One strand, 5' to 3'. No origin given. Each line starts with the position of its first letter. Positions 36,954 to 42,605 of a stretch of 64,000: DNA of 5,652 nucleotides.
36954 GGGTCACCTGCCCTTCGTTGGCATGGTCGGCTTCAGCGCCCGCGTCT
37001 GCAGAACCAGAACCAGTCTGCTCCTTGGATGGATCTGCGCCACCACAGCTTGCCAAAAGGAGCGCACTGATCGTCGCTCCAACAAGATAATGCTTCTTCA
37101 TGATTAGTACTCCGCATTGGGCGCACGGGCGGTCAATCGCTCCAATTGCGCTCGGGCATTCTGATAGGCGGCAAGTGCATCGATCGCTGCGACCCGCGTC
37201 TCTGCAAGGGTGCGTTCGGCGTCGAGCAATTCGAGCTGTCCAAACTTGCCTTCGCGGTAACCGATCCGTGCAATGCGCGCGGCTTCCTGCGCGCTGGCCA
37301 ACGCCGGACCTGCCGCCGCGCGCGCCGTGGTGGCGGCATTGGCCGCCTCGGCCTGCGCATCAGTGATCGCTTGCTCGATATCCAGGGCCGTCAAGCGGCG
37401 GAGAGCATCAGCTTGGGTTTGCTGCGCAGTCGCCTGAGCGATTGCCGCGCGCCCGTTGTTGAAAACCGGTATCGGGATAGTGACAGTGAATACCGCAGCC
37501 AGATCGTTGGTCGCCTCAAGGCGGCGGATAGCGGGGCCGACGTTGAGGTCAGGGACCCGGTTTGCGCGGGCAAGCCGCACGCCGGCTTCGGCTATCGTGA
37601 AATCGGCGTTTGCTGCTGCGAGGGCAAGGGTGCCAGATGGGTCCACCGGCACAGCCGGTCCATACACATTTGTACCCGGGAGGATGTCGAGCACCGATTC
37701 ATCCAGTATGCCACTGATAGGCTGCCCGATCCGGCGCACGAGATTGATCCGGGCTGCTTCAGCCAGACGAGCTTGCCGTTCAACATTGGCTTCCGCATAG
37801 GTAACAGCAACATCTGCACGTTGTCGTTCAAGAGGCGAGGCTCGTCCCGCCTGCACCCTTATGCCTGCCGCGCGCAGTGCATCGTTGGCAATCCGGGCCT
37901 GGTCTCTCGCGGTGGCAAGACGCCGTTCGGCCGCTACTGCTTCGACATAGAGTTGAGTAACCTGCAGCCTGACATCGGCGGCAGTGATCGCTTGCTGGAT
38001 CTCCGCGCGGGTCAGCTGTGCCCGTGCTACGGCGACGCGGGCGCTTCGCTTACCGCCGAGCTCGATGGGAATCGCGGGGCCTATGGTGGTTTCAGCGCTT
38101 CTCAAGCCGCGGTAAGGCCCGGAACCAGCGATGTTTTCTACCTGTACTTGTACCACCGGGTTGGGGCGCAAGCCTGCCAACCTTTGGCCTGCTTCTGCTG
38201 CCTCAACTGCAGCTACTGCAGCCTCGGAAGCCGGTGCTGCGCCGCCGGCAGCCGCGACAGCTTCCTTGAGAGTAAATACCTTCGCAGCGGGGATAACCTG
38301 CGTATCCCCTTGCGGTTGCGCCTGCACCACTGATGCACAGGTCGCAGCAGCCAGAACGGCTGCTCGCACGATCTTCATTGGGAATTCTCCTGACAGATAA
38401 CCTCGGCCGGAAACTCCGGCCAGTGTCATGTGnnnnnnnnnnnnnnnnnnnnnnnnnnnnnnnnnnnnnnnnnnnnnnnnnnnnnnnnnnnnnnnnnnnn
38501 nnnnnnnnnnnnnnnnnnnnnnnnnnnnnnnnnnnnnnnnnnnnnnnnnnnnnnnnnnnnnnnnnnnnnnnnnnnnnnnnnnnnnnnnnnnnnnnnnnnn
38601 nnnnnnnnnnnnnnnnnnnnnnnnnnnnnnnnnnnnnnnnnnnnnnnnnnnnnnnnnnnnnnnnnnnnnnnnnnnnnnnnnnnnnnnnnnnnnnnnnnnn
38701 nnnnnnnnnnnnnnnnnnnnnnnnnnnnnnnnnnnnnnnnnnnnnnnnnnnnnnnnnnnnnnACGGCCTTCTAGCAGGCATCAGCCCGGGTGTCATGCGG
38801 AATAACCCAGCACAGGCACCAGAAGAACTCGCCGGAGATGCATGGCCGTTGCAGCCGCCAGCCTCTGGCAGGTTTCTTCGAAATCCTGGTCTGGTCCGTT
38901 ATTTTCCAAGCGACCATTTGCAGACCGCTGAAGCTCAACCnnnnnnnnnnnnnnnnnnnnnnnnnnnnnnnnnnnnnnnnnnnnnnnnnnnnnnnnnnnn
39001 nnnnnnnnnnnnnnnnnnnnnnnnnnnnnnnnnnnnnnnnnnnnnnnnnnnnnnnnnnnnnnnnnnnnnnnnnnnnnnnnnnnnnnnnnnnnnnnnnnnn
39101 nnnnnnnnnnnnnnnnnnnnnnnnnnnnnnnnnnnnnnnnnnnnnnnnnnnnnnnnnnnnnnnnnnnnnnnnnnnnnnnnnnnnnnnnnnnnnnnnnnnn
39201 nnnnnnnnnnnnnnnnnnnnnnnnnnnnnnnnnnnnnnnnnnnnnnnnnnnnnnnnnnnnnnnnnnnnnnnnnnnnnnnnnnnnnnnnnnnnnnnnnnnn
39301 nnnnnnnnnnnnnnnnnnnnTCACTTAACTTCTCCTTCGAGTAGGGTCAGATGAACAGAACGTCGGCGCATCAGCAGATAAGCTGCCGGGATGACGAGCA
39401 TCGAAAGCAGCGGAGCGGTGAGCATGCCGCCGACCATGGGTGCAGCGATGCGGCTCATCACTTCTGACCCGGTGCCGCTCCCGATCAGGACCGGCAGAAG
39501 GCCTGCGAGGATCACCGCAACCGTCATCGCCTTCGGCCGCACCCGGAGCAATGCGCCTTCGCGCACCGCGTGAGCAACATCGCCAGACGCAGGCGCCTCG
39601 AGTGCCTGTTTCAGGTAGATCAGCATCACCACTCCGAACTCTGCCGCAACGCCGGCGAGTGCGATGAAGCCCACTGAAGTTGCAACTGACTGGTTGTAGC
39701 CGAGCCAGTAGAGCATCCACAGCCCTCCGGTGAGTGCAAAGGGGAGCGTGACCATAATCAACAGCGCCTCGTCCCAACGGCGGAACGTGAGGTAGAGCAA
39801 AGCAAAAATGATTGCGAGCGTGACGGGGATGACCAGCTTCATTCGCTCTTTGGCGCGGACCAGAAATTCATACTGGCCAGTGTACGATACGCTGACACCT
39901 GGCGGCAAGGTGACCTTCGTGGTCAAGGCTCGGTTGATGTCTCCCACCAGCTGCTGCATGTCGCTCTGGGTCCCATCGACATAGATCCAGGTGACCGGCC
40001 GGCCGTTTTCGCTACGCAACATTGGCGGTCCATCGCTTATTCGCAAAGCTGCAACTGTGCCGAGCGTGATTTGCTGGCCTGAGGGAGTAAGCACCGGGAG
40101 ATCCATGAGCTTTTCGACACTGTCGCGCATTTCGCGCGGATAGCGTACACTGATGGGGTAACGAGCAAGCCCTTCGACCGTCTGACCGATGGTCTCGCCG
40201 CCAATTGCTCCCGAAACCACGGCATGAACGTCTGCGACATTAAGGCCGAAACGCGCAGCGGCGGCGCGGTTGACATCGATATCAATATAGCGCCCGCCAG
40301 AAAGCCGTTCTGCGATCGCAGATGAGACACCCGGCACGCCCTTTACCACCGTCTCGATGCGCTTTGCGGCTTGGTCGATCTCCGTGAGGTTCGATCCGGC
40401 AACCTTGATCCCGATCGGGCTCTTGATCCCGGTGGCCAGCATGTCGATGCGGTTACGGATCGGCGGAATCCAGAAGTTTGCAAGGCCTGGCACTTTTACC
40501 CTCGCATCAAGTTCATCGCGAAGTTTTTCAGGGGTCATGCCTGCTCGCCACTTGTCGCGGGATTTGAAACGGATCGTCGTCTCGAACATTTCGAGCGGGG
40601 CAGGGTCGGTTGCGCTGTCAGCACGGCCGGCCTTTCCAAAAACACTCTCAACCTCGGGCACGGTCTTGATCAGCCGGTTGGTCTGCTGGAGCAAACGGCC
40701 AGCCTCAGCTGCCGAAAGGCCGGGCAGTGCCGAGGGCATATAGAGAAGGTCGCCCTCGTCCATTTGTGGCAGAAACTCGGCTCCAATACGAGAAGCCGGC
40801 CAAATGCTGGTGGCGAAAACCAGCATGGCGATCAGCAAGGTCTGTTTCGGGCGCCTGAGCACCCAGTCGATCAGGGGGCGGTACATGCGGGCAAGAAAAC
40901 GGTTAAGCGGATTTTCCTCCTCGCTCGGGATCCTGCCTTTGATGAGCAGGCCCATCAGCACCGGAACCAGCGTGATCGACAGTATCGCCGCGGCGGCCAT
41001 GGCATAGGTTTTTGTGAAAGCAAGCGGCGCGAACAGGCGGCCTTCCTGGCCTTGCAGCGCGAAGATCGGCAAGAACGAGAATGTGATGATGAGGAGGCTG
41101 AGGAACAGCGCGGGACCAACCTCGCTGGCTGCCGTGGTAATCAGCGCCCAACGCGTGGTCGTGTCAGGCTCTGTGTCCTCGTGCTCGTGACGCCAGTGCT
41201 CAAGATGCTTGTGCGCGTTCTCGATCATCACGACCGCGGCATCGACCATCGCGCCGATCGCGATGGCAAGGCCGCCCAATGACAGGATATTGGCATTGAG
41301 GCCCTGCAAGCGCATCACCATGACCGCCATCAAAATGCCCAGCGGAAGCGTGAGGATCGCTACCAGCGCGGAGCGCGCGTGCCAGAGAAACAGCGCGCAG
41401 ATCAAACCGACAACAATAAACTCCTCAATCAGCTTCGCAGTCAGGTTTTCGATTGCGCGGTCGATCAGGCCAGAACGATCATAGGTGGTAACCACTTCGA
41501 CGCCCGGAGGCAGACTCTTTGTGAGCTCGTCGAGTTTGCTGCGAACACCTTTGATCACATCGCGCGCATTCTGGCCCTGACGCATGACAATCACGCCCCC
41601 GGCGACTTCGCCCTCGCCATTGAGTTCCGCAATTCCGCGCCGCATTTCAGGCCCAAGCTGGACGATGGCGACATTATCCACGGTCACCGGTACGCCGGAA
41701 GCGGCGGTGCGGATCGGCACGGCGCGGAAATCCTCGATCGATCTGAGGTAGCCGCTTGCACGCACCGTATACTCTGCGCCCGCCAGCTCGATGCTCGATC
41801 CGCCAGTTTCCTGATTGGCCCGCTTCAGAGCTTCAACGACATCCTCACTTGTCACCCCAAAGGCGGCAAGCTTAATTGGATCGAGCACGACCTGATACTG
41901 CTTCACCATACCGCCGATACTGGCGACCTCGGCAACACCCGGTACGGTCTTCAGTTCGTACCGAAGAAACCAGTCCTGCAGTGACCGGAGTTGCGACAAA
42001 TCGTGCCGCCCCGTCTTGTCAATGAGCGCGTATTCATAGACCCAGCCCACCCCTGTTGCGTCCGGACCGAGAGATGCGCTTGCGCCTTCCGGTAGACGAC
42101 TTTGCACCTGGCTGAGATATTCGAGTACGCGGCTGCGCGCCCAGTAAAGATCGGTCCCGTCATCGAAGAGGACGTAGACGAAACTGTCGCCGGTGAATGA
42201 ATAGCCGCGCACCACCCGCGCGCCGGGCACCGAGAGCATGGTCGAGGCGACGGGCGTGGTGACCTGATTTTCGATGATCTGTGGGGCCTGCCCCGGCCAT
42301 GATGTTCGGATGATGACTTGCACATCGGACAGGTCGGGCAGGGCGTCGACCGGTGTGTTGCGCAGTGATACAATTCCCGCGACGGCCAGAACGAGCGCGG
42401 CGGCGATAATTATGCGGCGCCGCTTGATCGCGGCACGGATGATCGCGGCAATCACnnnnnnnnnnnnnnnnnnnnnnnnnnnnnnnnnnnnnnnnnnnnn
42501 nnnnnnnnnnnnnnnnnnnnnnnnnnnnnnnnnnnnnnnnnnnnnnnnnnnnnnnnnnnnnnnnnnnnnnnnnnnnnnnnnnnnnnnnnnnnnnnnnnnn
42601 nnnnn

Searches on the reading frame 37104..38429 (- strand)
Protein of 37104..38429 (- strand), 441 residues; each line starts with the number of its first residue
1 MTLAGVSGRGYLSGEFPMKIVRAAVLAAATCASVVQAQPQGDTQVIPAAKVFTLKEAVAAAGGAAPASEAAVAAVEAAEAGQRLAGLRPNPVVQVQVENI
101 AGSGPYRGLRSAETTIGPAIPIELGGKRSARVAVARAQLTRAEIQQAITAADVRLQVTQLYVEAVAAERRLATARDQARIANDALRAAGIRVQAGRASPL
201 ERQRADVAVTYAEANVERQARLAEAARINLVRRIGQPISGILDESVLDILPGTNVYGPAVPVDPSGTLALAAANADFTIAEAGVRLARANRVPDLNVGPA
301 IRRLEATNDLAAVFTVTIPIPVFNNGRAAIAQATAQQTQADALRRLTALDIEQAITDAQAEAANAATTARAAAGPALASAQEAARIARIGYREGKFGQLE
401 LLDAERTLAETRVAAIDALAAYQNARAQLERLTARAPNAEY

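Call 79: search_protein_families(library=pfam, proteins=[window:37104-38429:-], max_evalue=0.0001)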
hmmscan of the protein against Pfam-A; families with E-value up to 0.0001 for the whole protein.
window:37104-38429:- (441 aa): 1 family
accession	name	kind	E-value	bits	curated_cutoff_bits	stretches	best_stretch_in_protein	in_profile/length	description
PF02321.23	OEP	-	1.8e-36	126.1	22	2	269-433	14-186/187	Outer membrane efflux protein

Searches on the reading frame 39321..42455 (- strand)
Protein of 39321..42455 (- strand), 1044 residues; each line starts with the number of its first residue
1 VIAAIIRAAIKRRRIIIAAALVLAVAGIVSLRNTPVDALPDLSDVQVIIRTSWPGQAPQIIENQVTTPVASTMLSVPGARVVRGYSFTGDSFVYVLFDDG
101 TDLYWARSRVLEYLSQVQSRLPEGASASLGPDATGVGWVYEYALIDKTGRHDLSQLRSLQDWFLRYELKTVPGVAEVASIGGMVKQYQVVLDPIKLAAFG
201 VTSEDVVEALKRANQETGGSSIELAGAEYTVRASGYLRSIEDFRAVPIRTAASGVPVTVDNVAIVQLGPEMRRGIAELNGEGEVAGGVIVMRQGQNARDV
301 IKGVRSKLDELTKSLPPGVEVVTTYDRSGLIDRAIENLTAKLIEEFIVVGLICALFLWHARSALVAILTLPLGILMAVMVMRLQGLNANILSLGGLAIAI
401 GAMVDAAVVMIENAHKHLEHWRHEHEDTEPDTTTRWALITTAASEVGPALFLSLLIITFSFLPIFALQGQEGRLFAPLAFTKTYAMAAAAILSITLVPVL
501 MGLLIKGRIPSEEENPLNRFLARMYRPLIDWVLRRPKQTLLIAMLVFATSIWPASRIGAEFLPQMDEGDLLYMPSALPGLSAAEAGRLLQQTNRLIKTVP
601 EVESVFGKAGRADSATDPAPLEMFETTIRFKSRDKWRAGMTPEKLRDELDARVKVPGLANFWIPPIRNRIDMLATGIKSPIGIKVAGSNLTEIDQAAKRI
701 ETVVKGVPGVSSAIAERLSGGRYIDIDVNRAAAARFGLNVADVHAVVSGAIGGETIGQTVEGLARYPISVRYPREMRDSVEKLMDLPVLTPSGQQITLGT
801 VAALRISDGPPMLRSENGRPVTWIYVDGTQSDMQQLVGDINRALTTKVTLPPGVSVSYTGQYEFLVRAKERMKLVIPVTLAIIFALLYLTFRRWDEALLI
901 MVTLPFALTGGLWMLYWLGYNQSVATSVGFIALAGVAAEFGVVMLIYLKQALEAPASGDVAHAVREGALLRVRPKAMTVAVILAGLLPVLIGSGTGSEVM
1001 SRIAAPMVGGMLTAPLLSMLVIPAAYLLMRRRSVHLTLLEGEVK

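Call 79: search_protein_families(library=pfam, proteins=[window:39321-42455:-], max_evalue=0.0001)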
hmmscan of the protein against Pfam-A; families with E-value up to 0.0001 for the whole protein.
window:39321-42455:- (1044 aa): 1 family
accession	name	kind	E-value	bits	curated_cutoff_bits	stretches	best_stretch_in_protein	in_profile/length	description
PF00873.25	ACR_tran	-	4.2e-237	789.9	28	1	5-1029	1-1020/1021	AcrB/AcrD/AcrF family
